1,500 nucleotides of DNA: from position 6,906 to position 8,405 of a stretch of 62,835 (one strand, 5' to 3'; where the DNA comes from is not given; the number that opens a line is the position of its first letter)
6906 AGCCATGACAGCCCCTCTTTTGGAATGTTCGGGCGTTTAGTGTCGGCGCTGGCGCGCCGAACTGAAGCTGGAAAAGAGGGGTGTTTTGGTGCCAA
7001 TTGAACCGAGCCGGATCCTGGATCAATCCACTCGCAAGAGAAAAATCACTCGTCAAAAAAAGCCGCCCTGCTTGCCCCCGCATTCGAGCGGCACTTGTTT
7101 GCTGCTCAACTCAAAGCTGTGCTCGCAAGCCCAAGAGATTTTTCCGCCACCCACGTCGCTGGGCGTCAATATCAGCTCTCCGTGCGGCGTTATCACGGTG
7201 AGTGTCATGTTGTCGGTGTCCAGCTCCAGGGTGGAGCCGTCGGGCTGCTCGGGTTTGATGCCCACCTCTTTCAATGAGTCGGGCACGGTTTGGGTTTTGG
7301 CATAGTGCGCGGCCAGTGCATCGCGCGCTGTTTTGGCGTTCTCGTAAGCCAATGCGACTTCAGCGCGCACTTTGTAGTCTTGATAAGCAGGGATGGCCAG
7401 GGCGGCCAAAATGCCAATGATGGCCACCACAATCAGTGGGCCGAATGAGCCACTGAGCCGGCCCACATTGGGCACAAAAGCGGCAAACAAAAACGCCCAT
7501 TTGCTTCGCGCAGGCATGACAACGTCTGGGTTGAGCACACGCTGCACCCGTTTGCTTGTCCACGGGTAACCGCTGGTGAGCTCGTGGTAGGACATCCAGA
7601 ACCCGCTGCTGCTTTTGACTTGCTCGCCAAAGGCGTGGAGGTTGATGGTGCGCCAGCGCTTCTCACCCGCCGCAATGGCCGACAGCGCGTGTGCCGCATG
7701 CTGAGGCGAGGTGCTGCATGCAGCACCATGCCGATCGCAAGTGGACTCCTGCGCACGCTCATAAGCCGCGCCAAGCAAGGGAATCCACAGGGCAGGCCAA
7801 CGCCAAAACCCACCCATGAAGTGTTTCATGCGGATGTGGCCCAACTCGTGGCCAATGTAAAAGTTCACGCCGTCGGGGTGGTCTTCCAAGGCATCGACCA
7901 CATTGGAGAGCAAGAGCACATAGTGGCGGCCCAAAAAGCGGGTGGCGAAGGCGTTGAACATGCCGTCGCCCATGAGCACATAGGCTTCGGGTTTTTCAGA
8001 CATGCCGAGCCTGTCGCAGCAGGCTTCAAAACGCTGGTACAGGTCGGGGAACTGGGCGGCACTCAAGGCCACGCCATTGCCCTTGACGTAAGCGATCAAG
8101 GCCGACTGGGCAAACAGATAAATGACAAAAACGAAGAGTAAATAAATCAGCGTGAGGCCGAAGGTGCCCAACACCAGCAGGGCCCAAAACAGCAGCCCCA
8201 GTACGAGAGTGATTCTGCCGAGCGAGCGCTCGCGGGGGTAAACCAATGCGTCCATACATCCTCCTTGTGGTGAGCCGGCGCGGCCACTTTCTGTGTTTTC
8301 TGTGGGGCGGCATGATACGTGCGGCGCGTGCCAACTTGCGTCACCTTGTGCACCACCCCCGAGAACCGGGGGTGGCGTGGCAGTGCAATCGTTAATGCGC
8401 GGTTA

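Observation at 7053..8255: M48 zinc metallopeptidase fused to a type IV pilin-like domain that lacks a prepilin cleavage site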

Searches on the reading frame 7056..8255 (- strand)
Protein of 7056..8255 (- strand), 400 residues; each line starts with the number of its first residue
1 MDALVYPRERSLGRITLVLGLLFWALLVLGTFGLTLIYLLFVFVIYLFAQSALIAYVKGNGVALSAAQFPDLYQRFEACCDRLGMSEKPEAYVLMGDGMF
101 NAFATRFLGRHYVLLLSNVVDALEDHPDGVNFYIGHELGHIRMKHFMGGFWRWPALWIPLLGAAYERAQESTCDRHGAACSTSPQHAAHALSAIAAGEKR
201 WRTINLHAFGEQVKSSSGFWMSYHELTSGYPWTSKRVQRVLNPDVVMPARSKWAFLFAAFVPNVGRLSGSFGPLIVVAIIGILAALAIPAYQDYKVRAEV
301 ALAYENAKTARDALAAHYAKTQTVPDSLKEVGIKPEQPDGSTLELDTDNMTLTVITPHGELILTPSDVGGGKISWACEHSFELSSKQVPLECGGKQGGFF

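Call 3: search_protein_families(library=pfam, proteins=[window:7056-8255:-], max_evalue=1)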
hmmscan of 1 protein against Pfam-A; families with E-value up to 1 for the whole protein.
window:7056-8255:- (400 aa): 4 families
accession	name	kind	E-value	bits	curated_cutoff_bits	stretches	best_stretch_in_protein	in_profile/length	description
PF01435.24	Peptidase_M48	-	2.6e-15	57.2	20.3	2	67-146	2-81/186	Peptidase family M48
PF00114.24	Pilin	-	0.0041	18.5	22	1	296-392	1-107/108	Pilin (bacterial filament)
PF24805.1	EIF3I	-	0.2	11.2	200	0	122-147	290-315/324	EIF3I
PF07684.17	NODP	-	0.24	11.9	25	0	172-198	14-40/59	NOTCH protein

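Call 4: search_protein_families(library=ncbifam, proteins=[window:7056-8255:-], max_evalue=1)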
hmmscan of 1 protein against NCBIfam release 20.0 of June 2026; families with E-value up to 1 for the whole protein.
window:7056-8255:- (400 aa): 10 families
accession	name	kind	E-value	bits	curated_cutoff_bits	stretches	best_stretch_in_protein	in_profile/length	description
NF002669.0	PRK02391.1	equivalog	3e-07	29.9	341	1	21-145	27-149/298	zinc metalloprotease HtpX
NF041775.1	typeIV_PilA_Myxo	equivalog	1e-06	28.9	400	1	274-338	19-83/214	type IV pilin protein PilA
NF002826.0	PRK03001.1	equivalog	1.1e-05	24.8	369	2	27-144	24-139/285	zinc metalloprotease HtpX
NF007862.0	PRK10574.1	equivalog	0.0002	21.5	138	1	274-299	13-38/145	prepilin peptidase-dependent pilin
NF003425.0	PRK04897.1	equivalog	0.00085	18.6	355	1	15-142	27-149/298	zinc metalloprotease HtpX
TIGR01710.1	typeII_sec_gspG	equivalog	0.0047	17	88.85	1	274-331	9-66/134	type II secretion system major pseudopilin GspG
NF002322.0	PRK01265.1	equivalog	0.0084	15.6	275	1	18-144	27-154/325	zinc metalloprotease HtpX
NF002363.0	PRK01345.1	equivalog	0.014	14.5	422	1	163-201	195-233/318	zinc metalloprotease HtpX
NF002839.0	PRK03072.1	equivalog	0.033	13.3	412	0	16-142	13-141/291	zinc metalloprotease HtpX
NF002775.0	PRK02870.1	equivalog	0.13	11.5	285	1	19-144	61-187/338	zinc metalloprotease HtpX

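Call 5: search_solved_structures(query=window:7056-8255:-, max_evalue=1, show_alignments=3)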
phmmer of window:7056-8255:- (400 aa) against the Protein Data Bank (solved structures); distinct sequences matched with E-value up to 1: 19.
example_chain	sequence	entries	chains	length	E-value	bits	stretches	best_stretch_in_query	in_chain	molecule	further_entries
1ay2_A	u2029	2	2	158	5.7e-08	35.6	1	274-338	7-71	TYPE 4 PILIN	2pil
2hi2_A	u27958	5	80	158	5.8e-08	35.6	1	274-339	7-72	Fimbrial protein | PilA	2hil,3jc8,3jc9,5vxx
8p3b_A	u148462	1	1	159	2.6e-07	33.5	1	274-334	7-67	Fimbrial protein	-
5kua_A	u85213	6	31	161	4.6e-07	32.6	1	274-333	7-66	pilin | Neisseria meningitidis PilE variant SB-GATDH | Neisseria meningitidis PilE, SB-DATDH variant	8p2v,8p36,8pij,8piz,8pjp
2m7g_A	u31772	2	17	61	7.6e-07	31.9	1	274-326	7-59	Geopilin domain 1 protein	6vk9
7tgg_A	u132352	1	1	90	1.7e-06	30.8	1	274-326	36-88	Geopilin domain 1 protein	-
9xnc_G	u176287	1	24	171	1.7e-05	27.5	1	274-301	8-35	Bacteria pilus (like)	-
1oqw_A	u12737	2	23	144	2.3e-05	27.1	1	274-318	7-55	Fimbrial protein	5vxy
9egp_A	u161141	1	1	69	3.1e-05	26.7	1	274-325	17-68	Geopilin domain 1 protein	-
8tj2_C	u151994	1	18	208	6.4e-05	25.6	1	274-338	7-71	Type IV major pilin protein PilA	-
8tum_e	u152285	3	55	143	8.6e-05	25.2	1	274-307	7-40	Type IV major pilin protein PilA | Pilin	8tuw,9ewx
3sok_A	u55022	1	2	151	0.00015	24.4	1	274-308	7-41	Fimbrial protein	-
8tob_GA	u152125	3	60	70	0.00018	24.1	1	274-305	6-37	Fimbrial protein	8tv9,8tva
9laa_A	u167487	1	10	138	0.0047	19.5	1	274-299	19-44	Type IV pilin protein PilA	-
6xxe_A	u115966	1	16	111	0.013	18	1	275-352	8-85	Uncharacterized protein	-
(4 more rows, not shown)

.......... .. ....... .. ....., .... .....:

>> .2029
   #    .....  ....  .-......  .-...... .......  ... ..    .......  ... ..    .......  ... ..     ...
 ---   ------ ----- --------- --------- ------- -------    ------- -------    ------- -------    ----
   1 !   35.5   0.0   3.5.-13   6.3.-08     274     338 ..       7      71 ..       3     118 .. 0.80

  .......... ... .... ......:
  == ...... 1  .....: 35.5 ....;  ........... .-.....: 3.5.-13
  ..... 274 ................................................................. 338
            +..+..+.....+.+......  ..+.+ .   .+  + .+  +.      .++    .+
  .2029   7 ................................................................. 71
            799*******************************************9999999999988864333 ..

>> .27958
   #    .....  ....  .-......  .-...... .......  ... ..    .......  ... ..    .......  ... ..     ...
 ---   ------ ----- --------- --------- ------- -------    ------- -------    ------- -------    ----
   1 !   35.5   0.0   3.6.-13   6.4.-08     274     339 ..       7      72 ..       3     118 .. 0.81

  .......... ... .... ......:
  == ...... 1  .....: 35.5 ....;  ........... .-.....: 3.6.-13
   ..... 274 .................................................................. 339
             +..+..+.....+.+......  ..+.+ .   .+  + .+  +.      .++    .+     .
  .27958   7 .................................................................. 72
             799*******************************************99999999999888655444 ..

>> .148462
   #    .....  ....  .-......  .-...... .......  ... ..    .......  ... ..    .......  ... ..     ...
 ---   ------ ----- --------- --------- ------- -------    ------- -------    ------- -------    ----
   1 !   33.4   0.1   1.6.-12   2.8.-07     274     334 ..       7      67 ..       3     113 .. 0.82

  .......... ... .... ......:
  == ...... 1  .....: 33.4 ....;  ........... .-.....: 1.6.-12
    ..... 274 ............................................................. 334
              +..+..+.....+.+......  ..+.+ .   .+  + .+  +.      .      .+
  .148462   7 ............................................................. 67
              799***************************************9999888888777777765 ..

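Call 6: find_homologous_proteins(query=window:7056-8255:-, max_evalue=0.001)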
Query window:7056-8255:- (400 aa): 2610 proteins with E <= 0.001 among 8000 candidates; the best 120 are listed.
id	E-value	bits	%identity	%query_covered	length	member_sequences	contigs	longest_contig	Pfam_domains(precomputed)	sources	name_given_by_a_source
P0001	2.8e-253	858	92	100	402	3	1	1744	PF01435.25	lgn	-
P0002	8.8e-227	771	83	100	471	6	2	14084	PF01435.25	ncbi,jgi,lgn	jgi:Zn-dependent protease with chaperone function/type II secretory pathway pseudopilin PulG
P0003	9.4e-227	771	83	100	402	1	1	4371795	PF01435.25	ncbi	ncbi:MAG: M48 family metalloprotease [Rhizobacter sp.]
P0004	7.1e-226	768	83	100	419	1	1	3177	PF01435.25,PF00114.25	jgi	jgi:Zn-dependent protease with chaperone function/Tfp pilus assembly protein PilE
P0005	1.2e-225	767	83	100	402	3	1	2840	PF01435.25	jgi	jgi:Zn-dependent protease with chaperone function/Tfp pilus assembly protein PilE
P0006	4.1e-215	733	80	99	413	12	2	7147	PF01435.25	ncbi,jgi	jgi:Zn-dependent protease with chaperone function/type II secretory pathway pseudopilin PulG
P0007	2.6e-214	730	80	99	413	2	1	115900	PF01435.25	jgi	jgi:Zn-dependent protease with chaperone function/type II secretory pathway pseudopilin PulG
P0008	4.1e-210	716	78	99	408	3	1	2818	PF01435.25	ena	-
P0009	8.7e-192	656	70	99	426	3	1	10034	PF01435.25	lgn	-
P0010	4.1e-185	634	67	99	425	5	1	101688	PF01435.25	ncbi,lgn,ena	-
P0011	9.9e-170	583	63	98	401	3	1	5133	PF01435.25,PF00114.25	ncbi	ncbi:MAG TPA: M48 family metalloprotease [Ramlibacter sp.]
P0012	2.4e-168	579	63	98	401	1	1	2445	PF01435.25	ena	-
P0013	2.2e-166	572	63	100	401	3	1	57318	PF01435.25,PF00114.25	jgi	-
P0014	1.5e-164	566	62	99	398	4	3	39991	PF01435.25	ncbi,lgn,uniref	ncbi:M48 family metalloprotease [Piscinibacter sp.]|uniref:M48 family metalloprotease n=1 Tax=Piscin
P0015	2.9e-163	562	61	99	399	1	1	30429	PF01435.25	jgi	jgi:Zn-dependent protease with chaperone function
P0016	2.2e-162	559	61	98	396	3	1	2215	PF01435.25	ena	-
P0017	3.6e-160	552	61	98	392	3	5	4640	PF01435.25,PF00114.25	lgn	-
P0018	1.6e-159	550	60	98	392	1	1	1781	PF01435.25,PF00114.25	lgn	-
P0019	6.0e-157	541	57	98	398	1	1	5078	PF01435.25,PF00114.25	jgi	jgi:Zn-dependent protease with chaperone function/Tfp pilus assembly major pilin PilA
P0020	1.5e-156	540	58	98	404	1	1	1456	PF01435.25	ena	-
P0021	5.8e-156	538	59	99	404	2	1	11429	PF01435.25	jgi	jgi:Zn-dependent protease with chaperone function/Tfp pilus assembly major pilin PilA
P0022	1.8e-155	536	59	99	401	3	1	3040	PF01435.25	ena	-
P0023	2.6e-155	536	59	99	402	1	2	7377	PF01435.25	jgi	jgi:Zn-dependent protease with chaperone function/type II secretory pathway pseudopilin PulG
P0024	3.3e-155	535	61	94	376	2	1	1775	PF01435.25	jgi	-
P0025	4.7e-155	535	58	99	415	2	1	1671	PF01435.25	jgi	jgi:Zn-dependent protease with chaperone function/Tfp pilus assembly major pilin PilA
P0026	5.8e-155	535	58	98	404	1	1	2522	PF01435.25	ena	-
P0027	1.6e-154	533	59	100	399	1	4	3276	PF01435.25,PF00114.25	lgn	-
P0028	1.8e-154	533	58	99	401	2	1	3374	PF01435.25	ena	-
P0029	3.9e-154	532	57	98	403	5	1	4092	PF01435.25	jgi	-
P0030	5.6e-154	531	58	99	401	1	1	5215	PF01435.25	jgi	jgi:Zn-dependent protease with chaperone function/type II secretory pathway pseudopilin PulG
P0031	9.6e-154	531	59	100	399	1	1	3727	PF01435.25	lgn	-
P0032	1.4e-153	530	58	99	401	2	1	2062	PF01435.25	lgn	-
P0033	2.8e-153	529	58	98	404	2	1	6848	PF01435.25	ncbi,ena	-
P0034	7.4e-153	528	57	98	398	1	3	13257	PF01435.25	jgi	jgi:Zn-dependent protease with chaperone function/type II secretory pathway pseudopilin PulG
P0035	7.4e-153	528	58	99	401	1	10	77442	PF01435.25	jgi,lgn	jgi:Zn-dependent protease with chaperone function/type II secretory pathway pseudopilin PulG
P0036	9.8e-153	527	57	99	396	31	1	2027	PF01435.25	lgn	-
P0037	1.2e-152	527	58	99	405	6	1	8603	PF01435.25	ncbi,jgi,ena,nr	ncbi:MAG TPA: M48 family metalloprotease [Caldimonas sp.]|nr:M48 family metalloprotease [Caldimonas 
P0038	1.3e-152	527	59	98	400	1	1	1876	PF01435.25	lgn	-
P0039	1.5e-152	527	58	98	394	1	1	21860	PF01435.25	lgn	-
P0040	1.7e-152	526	58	98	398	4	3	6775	PF01435.25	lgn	-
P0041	1.8e-152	526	57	99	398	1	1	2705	PF01435.25,PF00114.25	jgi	jgi:Zn-dependent protease with chaperone function/type II secretory pathway pseudopilin PulG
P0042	3.5e-152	525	57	99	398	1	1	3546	PF01435.25,PF00114.25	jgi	jgi:Zn-dependent protease with chaperone function/type II secretory pathway pseudopilin PulG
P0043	4.9e-152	525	58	99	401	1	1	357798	PF01435.25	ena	-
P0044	5.1e-152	525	58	99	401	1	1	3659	PF01435.25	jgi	jgi:Zn-dependent protease with chaperone function/type II secretory pathway pseudopilin PulG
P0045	5.3e-152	525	58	98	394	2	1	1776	PF01435.25,PF00114.25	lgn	-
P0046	6.4e-152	525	58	99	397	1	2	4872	PF01435.25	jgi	-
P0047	9.9e-152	524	58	100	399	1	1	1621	PF01435.25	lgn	-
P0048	1.1e-151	524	56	98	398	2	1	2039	PF01435.25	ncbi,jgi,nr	ncbi:MAG: M48 family metalloprotease [Halothiobacillus sp.]|jgi:Zn-dependent protease with chaperone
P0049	2.2e-151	523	57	99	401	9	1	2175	PF01435.25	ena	-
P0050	2.4e-151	523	57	99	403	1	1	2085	PF01435.25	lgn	-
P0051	2.5e-151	523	58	97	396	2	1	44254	PF01435.25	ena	-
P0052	2.9e-151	522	58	99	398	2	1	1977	PF01435.25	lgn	-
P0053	3.8e-151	522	58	98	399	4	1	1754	PF01435.25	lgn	-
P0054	4.2e-151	522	57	99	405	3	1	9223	PF01435.25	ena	-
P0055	5.4e-151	522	58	98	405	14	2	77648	PF01435.25,PF00114.25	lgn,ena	-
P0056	6.4e-151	521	58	98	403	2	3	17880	PF01435.25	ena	-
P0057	7.4e-151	521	57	99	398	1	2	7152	PF01435.25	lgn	-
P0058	8.7e-151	521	58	99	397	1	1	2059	PF01435.25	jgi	jgi:Zn-dependent protease with chaperone function/type II secretory pathway pseudopilin PulG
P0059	8.8e-151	521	58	98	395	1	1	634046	PF01435.25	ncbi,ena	-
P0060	9.4e-151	521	57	98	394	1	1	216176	PF01435.25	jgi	jgi:Zn-dependent protease with chaperone function/type II secretory pathway pseudopilin PulG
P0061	9.5e-151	521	58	99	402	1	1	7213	PF01435.25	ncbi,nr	ncbi:MAG TPA: M48 family metallopeptidase [Burkholderiaceae bacterium]|nr:M48 family metallopeptidas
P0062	9.8e-151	521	59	98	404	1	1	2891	PF01435.25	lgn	-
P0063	1.3e-150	520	57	99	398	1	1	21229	PF01435.25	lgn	-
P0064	1.4e-150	520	58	98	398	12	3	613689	PF01435.25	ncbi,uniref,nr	ncbi:M48 family metalloprotease [Propionivibrio sp.]|uniref:M48 family metalloprotease n=1 Tax=Propi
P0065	1.5e-150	520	58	99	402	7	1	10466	PF01435.25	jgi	jgi:Zn-dependent protease with chaperone function/type II secretory pathway pseudopilin PulG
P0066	1.9e-150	520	57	98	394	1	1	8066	PF01435.25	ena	-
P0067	2.1e-150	520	59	98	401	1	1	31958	PF01435.25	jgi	jgi:Zn-dependent protease with chaperone function/Tfp pilus assembly protein PilE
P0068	2.2e-150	520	58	99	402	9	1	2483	PF01435.25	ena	-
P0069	2.2e-150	520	57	98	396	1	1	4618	PF01435.25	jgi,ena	-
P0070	2.5e-150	519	58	98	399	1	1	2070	PF01435.25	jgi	jgi:Zn-dependent protease with chaperone function/type II secretory pathway pseudopilin PulG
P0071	2.7e-150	519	56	99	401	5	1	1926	PF01435.25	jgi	-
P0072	2.8e-150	519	58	98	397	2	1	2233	PF01435.25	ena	-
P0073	2.8e-150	519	57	99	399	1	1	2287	PF01435.25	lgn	-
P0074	3.1e-150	519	58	98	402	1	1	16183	PF01435.25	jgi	jgi:Zn-dependent protease with chaperone function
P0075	3.8e-150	519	57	98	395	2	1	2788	PF01435.25,PF00114.25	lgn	-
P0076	3.9e-150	519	58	98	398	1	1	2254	PF01435.25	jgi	-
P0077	4.9e-150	518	57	98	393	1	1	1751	PF01435.25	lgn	-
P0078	5.1e-150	518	58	98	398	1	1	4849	PF01435.25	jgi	-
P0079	6.0e-150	518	57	98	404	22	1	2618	PF01435.25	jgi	jgi:Zn-dependent protease with chaperone function/type II secretory pathway pseudopilin PulG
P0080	6.2e-150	518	58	98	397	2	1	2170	PF01435.25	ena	-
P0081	6.4e-150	518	57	99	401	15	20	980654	PF01435.25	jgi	jgi:Zn-dependent protease with chaperone function/type II secretory pathway pseudopilin PulG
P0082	6.5e-150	518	57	98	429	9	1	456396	PF01435.25,PF00114.25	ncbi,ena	-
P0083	6.9e-150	518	58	99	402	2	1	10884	PF01435.25,PF00114.25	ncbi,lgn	-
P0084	7.3e-150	518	58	98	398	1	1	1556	PF01435.25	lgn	-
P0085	7.6e-150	518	58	98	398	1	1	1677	PF01435.25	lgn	-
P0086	8.2e-150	518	58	98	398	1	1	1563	PF01435.25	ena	-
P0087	9.1e-150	518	57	98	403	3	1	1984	PF01435.25,PF00114.25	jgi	jgi:Zn-dependent protease with chaperone function/Tfp pilus assembly major pilin PilA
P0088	1.2e-149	517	57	99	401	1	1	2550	PF01435.25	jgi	jgi:Zn-dependent protease with chaperone function/type II secretory pathway pseudopilin PulG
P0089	1.3e-149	517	57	99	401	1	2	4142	PF01435.25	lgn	-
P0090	1.5e-149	517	56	98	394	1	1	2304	PF01435.25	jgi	-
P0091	1.6e-149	517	58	98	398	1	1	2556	PF01435.25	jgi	-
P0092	1.9e-149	516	57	99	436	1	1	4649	PF01435.25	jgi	jgi:Zn-dependent protease with chaperone function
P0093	1.9e-149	516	56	100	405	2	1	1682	PF01435.25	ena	-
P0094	2.0e-149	516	58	98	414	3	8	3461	PF01435.25,PF00114.25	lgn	-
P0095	2.0e-149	516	58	99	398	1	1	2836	PF01435.25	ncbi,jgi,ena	-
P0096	2.1e-149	516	57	98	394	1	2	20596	PF01435.25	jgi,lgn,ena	jgi:Zn-dependent protease with chaperone function/type II secretory pathway pseudopilin PulG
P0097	2.3e-149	516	57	99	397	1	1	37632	PF01435.25,PF00114.25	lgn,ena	-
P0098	2.4e-149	516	58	99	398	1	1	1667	PF01435.25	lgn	-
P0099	2.4e-149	516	57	99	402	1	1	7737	PF01435.25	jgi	-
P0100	2.5e-149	516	56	98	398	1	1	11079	PF01435.25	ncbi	-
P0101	2.8e-149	516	57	98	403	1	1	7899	PF01435.25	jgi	jgi:Zn-dependent protease with chaperone function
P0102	3.2e-149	516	57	98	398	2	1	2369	PF01435.25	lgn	-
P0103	3.4e-149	516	55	99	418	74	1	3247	PF01435.25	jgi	jgi:Zn-dependent protease with chaperone function/type II secretory pathway pseudopilin PulG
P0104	3.8e-149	515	57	99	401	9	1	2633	PF01435.25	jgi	-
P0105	3.8e-149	515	58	99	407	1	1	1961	PF01435.25,PF00114.25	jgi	jgi:Zn-dependent protease with chaperone function/type II secretory pathway pseudopilin PulG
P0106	4.0e-149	515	58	99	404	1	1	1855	PF01435.25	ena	-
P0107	5.0e-149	515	58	98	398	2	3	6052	PF01435.25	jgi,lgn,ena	jgi:Zn-dependent protease with chaperone function/type II secretory pathway pseudopilin PulG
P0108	5.2e-149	515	57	99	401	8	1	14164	PF01435.25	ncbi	ncbi:MAG: M48 family metalloprotease [Burkholderiales bacterium]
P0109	5.6e-149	515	54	99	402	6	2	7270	PF01435.25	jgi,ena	-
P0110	5.7e-149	515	58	99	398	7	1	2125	PF01435.25,PF00114.25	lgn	-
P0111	5.8e-149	515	57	98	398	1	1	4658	PF01435.25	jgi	-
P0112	6.2e-149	515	57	98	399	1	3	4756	PF01435.25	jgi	jgi:Zn-dependent protease with chaperone function/type II secretory pathway pseudopilin PulG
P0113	7.0e-149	515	57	98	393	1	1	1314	PF01435.25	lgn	-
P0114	8.1e-149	514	57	98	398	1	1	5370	PF01435.25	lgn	-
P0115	8.5e-149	514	57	98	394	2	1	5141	PF01435.25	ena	-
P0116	8.6e-149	514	58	98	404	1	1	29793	PF01435.25,PF00114.25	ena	-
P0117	1.0e-148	514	56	99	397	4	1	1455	PF01435.25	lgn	-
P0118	1.2e-148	514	56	99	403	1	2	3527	PF01435.25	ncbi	-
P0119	1.2e-148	514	57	98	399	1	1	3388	PF01435.25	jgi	jgi:Zn-dependent protease with chaperone function/type II secretory pathway pseudopilin PulG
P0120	1.3e-148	514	57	98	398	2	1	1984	PF01435.25,PF00114.25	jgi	jgi:Zn-dependent protease with chaperone function/Tfp pilus assembly protein PilE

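Call 10: find_encoding_contigs(protein=P0003, flank=8000, max_places=3)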
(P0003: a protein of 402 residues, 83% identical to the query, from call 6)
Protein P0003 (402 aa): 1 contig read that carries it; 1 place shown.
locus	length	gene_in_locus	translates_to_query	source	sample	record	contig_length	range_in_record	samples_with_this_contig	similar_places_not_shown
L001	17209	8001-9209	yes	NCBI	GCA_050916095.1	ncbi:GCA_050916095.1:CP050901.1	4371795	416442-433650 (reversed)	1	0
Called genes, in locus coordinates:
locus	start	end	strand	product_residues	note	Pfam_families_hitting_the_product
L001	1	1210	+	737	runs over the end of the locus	-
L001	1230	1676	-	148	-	PF07366:SnoaL, PF12680:SnoaL_2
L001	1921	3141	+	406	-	-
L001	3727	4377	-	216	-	PF01470:Peptidase_C15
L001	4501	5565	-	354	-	PF01116:F_bP_aldolase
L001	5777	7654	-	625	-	-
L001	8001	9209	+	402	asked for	PF01435:Peptidase_M48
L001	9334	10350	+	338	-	PF13581:HATPase_c_2, PF02518:HATPase_c, PF14213:DUF4325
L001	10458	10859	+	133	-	-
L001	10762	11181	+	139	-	PF01850:PIN (weak), PF13470:PIN_3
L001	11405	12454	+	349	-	-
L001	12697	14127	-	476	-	PF00224:PK, PF02887:PK_C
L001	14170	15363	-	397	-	PF00162:PGK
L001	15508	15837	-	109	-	PF05437:AzlD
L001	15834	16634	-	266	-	PF03591:AzlC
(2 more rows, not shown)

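Call 11: find_encoding_contigs(protein=P0064, flank=8000, max_places=2)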
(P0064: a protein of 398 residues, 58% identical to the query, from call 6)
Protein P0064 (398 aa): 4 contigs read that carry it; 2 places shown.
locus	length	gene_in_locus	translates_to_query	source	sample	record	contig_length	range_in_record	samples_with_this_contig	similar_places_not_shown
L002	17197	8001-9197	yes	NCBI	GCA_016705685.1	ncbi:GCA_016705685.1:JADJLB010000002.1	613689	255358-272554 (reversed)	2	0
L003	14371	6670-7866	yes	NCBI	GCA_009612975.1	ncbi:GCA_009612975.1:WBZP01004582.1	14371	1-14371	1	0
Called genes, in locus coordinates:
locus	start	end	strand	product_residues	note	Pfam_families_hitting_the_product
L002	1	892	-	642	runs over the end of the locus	PF25800:FimV_N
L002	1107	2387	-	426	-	PF13187:Fer4_9 (faint), PF12837:Fer4_6 (faint), PF12838:Fer4_7, PF13183:Fer4_8, PF13237:Fer4_10 (faint), PF13484:Fer4_16 (weak), PF13534:Fer4_17, PF02754:CCG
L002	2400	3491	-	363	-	PF01565:FAD_binding_4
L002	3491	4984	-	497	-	PF01565:FAD_binding_4, PF02913:FAD-oxidase_C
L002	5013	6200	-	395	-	-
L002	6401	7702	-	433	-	-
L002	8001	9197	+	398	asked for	PF01435:Peptidase_M48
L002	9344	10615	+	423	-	PF13433:Peripla_BP_5, PF13458:Peripla_BP_6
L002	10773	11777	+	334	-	PF03783:CsgG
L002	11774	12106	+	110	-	-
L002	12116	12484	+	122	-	PF16068:DUF4810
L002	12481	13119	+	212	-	PF05643:GNA1162-like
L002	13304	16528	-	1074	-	PF04313:HSDR_N, PF04851:ResIII, PF18766:SWI2_SNF2, PF22679:T1R_D3-like, PF11867:T1RH-like_C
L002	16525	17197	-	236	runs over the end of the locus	-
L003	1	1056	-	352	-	?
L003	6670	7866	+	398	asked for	PF01435:Peptidase_M48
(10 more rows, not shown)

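Call 12: find_encoding_contigs(protein=P0081, flank=8000, max_places=2)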
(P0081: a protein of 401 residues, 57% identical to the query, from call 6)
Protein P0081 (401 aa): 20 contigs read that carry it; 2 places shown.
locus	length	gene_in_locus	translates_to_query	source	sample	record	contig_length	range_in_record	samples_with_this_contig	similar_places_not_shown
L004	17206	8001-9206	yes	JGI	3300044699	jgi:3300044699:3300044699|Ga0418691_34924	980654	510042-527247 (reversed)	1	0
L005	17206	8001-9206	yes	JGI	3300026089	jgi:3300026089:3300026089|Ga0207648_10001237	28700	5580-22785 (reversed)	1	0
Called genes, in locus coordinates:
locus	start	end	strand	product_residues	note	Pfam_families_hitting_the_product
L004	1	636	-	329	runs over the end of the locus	PF03150:CCP_MauG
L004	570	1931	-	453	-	PF01433:Peptidase_M1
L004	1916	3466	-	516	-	-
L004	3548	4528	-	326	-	PF12679:ABC2_membrane_2, PF12698:ABC2_membrane_3 (weak)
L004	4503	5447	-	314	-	PF00005:ABC_tran, PF13304:AAA_21 (faint)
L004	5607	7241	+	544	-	PF04185:Phosphoesterase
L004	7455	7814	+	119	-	PF05239:PRC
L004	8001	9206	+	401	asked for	PF01435:Peptidase_M48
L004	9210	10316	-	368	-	PF00149:Metallophos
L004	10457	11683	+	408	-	PF07690:MFS_1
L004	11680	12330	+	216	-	PF00440:TetR_N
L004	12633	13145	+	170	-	PF00596:Aldolase_II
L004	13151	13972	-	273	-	PF01381:HTH_3, PF13560:HTH_31, PF17765:MLTR_LBD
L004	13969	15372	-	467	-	PF07690:MFS_1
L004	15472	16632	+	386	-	PF12146:Hydrolase_4, PF00561:Abhydrolase_1, PF12697:Abhydrolase_6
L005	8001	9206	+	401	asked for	PF01435:Peptidase_M48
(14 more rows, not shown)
